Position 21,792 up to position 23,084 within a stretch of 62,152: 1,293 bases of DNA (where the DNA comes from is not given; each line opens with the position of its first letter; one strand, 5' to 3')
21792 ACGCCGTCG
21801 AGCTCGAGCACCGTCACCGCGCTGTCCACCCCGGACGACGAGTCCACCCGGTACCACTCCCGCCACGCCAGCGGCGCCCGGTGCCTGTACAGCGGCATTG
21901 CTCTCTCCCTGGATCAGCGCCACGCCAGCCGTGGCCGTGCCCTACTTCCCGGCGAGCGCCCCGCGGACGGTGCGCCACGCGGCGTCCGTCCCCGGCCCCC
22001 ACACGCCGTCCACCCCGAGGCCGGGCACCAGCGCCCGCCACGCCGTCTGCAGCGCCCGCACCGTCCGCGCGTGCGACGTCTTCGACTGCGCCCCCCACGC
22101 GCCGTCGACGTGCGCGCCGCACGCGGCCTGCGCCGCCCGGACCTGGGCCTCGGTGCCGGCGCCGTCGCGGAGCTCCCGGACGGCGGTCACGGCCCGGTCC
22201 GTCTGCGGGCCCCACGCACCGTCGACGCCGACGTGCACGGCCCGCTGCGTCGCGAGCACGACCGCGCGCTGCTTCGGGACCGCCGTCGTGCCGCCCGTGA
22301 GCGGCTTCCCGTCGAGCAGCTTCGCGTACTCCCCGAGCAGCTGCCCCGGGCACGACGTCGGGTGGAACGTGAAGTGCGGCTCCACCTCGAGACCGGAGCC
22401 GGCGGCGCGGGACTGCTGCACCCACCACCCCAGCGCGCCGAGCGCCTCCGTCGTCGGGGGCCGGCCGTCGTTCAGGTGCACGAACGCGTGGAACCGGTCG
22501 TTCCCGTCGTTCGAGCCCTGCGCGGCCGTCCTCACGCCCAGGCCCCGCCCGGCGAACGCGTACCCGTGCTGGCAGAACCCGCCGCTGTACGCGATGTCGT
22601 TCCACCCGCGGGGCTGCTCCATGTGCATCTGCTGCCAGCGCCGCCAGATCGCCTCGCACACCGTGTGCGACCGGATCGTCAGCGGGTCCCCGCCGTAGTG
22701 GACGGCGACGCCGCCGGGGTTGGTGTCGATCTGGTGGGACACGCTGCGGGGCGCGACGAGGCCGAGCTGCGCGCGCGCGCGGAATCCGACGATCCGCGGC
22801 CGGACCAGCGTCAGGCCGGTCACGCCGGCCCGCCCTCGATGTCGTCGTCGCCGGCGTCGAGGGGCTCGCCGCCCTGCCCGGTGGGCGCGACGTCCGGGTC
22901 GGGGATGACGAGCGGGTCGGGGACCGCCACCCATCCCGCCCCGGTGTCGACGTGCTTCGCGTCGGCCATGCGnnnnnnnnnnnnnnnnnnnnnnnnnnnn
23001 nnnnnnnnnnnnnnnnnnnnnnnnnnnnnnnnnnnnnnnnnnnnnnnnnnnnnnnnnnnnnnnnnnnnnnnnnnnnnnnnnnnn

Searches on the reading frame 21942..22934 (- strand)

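Call 57: search_protein_families(library=pfam, proteins=[window:21942-22934:-], max_evalue=0.001)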
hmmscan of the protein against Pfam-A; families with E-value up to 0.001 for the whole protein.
window:21942-22934:- (330 aa): 1 family
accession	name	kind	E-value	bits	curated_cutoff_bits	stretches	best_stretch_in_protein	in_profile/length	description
PF01471.23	PG_binding_1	-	2.2e-05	25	23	0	257-283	26-52/57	Putative peptidoglycan binding domain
